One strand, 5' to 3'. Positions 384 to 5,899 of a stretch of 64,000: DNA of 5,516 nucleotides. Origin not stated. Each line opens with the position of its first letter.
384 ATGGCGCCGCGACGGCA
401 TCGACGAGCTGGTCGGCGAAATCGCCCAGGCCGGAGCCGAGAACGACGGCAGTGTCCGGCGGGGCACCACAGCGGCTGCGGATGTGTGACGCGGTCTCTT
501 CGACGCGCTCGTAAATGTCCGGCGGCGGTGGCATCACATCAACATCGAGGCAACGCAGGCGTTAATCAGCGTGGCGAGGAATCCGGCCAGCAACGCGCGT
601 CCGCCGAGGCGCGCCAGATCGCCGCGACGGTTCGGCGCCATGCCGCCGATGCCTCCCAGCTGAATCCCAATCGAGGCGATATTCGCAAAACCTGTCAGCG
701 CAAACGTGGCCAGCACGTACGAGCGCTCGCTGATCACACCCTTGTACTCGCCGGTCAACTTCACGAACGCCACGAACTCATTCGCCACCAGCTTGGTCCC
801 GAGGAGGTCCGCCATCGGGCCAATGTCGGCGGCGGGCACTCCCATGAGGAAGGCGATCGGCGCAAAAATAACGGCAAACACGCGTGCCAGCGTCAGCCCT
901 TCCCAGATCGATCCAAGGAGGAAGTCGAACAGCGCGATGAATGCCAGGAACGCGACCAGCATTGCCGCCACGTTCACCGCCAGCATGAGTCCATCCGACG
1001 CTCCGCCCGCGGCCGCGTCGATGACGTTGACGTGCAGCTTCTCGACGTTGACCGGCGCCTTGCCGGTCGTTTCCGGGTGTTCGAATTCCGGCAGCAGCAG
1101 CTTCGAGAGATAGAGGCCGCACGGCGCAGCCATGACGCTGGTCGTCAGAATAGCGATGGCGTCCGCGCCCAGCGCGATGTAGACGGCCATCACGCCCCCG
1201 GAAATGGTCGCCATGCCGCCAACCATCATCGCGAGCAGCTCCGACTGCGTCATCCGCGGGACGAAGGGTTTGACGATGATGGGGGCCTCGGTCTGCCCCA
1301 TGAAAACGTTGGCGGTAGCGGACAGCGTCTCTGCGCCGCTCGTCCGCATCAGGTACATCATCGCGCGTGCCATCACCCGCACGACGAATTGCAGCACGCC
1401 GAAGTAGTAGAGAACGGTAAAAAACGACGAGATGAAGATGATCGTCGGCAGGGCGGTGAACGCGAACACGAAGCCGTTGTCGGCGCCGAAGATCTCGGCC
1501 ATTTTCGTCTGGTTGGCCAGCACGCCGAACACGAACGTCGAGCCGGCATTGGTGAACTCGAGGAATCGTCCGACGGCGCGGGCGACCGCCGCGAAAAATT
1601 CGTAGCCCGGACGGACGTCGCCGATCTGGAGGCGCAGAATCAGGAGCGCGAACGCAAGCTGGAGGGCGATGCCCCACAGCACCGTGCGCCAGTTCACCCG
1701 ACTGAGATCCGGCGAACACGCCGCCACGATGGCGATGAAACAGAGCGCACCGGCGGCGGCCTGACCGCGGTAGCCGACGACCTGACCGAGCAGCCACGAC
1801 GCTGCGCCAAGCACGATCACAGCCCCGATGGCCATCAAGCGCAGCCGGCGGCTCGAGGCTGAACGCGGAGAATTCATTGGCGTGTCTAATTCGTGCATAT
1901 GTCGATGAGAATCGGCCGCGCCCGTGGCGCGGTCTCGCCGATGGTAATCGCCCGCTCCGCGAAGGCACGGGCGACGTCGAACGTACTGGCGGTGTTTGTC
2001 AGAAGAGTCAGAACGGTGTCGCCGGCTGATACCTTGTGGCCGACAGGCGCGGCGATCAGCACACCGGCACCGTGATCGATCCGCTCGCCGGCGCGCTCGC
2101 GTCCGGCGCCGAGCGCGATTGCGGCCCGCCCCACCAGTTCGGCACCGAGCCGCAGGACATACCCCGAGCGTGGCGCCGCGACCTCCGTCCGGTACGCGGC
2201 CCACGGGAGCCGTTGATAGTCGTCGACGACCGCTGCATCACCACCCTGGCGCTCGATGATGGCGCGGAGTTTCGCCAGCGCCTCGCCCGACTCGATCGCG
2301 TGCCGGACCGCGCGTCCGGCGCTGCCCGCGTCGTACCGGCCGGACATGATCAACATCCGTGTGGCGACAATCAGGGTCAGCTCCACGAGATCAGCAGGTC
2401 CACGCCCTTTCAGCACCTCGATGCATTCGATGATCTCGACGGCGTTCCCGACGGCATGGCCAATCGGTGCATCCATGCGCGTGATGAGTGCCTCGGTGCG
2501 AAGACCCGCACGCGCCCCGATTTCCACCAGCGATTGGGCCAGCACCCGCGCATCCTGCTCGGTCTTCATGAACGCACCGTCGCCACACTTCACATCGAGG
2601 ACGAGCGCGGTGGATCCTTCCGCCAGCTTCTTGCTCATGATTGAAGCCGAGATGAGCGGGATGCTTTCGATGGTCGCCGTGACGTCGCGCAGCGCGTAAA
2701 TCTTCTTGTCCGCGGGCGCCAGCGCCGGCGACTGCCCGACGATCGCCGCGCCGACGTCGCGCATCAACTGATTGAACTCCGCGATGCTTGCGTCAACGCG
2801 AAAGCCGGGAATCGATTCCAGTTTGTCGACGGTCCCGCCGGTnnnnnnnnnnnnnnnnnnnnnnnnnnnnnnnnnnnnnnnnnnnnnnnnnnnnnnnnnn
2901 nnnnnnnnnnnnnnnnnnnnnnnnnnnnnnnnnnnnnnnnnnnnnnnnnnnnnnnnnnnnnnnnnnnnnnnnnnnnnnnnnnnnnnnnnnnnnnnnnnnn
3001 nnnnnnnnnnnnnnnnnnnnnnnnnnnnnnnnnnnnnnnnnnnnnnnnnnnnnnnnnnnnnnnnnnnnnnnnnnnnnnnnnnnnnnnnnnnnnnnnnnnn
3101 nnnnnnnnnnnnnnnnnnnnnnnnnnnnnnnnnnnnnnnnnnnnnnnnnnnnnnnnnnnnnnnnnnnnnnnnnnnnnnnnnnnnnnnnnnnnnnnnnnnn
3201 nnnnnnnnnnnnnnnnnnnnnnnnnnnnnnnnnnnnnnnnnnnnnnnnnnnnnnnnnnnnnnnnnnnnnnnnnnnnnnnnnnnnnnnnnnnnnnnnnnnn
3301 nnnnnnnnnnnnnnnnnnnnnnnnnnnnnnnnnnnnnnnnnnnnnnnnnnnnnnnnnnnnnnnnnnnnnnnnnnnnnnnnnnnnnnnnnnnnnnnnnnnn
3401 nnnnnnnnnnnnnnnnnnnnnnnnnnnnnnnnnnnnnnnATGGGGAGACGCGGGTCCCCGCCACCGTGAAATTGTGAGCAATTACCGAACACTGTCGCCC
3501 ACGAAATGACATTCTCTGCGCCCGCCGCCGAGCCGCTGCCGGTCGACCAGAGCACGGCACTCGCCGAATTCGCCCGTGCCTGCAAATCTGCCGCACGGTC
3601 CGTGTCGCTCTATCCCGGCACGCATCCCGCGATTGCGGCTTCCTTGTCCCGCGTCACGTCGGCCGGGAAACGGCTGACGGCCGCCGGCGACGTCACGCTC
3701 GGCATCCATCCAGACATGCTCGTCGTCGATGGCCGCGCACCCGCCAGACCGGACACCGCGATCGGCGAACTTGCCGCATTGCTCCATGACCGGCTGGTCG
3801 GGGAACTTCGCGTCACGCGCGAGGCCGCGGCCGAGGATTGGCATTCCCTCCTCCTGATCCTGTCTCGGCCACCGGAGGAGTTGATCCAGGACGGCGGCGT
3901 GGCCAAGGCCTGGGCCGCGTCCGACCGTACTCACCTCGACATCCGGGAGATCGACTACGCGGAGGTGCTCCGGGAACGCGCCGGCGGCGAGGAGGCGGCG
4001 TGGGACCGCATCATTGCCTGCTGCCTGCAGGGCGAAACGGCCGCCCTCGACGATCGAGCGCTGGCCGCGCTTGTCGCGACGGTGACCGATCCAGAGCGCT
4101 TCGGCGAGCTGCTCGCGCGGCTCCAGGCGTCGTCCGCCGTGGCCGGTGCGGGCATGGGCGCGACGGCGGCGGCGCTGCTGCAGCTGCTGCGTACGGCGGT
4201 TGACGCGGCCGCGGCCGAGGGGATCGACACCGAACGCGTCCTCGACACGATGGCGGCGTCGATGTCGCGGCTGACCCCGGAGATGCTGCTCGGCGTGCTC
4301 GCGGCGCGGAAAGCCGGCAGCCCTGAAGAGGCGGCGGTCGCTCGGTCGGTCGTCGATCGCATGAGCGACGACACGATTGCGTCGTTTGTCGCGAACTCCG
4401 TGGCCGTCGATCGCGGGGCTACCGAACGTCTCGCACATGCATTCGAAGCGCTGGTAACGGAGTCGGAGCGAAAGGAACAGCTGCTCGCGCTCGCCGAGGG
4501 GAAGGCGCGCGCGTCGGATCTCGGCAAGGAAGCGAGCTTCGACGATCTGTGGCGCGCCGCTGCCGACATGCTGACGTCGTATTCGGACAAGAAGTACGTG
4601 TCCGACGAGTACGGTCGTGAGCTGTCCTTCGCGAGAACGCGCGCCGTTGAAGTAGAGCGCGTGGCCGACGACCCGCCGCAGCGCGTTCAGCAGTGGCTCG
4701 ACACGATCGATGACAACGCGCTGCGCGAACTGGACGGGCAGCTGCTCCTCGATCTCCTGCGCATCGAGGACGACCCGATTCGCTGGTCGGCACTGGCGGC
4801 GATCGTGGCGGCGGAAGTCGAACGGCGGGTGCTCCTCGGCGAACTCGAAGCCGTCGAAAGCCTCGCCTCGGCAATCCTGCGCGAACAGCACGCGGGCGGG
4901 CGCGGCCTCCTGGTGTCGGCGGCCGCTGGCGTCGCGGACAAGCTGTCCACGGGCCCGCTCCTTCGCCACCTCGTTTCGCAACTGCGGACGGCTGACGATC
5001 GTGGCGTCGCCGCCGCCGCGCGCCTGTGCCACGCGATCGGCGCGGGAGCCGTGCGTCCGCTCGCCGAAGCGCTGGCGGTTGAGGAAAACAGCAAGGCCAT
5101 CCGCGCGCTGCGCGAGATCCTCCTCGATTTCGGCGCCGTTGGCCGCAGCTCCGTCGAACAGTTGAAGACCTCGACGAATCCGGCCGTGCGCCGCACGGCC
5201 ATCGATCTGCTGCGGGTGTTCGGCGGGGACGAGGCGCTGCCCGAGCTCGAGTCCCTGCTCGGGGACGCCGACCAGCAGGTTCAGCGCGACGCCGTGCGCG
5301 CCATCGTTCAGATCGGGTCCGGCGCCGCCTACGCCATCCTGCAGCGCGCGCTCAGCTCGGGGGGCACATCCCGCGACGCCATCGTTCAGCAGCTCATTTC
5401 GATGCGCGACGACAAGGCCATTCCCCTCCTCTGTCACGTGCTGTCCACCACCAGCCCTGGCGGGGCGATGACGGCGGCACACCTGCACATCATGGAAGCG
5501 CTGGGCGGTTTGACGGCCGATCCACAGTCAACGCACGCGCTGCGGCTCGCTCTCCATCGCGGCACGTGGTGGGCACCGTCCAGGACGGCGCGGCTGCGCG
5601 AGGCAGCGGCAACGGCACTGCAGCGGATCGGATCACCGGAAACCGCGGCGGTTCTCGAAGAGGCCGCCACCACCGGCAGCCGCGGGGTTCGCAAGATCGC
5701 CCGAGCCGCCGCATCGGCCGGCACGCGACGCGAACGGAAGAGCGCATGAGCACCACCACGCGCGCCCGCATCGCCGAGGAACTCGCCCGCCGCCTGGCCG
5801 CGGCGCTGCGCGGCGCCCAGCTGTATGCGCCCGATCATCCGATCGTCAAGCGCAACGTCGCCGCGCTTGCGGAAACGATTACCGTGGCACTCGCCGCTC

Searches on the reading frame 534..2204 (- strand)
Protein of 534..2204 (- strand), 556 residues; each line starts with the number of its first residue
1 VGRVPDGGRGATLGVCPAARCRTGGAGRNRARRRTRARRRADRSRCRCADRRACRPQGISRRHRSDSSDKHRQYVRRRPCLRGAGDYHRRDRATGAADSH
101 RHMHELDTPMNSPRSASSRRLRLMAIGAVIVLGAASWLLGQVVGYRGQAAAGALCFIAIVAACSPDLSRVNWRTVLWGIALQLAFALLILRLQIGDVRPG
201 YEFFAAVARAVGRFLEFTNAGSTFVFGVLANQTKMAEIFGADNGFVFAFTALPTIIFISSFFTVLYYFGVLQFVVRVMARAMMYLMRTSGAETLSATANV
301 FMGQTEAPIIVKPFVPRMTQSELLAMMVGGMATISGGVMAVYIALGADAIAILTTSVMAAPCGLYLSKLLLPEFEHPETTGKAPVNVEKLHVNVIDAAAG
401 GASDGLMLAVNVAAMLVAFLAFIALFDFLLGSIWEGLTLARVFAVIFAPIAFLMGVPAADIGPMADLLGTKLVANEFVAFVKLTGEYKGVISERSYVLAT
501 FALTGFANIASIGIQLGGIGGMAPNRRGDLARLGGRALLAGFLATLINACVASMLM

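Call 71: find_encoding_contigs(protein=window:534-2204:-, flank=10000, max_places=4)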
Protein window:534-2204:- (556 aa): no gene with exactly this product is on record in the collection.

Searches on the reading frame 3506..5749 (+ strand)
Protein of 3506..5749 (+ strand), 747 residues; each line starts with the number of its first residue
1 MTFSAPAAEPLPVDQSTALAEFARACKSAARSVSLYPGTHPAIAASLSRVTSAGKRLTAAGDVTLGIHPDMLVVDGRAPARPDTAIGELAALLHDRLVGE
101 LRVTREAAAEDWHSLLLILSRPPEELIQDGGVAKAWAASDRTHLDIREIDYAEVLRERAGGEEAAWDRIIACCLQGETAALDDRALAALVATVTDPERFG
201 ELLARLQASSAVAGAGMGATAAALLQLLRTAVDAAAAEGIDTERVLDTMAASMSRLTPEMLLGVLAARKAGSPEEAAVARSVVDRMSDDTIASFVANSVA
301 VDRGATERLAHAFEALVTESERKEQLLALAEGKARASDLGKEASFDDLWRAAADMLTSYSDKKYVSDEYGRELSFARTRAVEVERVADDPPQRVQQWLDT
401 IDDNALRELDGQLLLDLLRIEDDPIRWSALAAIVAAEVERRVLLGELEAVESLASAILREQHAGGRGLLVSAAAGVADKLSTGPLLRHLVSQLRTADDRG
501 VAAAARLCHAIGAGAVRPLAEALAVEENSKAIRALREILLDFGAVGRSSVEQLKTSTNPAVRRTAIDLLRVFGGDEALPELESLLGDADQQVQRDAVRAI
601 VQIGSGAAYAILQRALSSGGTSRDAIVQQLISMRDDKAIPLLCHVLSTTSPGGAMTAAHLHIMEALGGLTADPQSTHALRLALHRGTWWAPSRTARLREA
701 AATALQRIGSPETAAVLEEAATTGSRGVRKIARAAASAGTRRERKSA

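Call 73: find_encoding_contigs(protein=window:3506-5749:+, flank=10000, max_places=4)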
Protein window:3506-5749:+ (747 aa): 4 contigs read that carry it; 4 places shown.
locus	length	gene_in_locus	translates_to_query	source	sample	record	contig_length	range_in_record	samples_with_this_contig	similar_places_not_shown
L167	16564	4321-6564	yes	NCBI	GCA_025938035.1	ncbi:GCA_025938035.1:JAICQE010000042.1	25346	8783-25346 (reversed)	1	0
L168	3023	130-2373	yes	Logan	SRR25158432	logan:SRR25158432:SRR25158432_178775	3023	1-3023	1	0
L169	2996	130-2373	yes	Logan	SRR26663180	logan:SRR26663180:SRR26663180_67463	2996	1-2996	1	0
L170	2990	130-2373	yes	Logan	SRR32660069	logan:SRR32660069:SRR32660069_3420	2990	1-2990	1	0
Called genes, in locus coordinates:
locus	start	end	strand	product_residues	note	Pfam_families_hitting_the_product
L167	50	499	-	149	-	PF00383:dCMP_cyt_deam_1, PF08211:dCMP_cyt_deam_2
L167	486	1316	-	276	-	PF01048:PNP_UDP_1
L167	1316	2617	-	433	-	PF01773:Nucleos_tra2_N, PF07670:Gate, PF07662:Nucleos_tra2_C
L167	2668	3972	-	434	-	PF02885:Glycos_trans_3N, PF00591:Glycos_transf_3, PF07831:PYNP_C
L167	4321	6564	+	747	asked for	PF13646:HEAT_2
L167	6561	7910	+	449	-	PF13487:HD_5, PF01966:HD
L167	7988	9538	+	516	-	PF22148:Fervidolysin_NPro-like, PF00082:Peptidase_S8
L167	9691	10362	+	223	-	PF13505:OMP_b-brl (faint)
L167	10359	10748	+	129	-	PF01035:DNA_binding_1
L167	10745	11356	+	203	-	PF07638:Sigma70_ECF (faint), PF04542:Sigma70_r2, PF22233:PhyR_sigma-like (faint), PF04545:Sigma70_r4, PF08281:Sigma70_r4_2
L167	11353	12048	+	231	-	PF13490:zf-HC2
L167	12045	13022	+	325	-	PF13349:DUF4097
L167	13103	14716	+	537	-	PF00884:Sulfatase (faint), PF01663:Phosphodiest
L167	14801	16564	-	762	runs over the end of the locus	PF05569:Peptidase_M56, PF03544:TonB_C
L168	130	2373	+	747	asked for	PF13646:HEAT_2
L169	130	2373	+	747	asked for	PF13646:HEAT_2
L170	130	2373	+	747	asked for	PF13646:HEAT_2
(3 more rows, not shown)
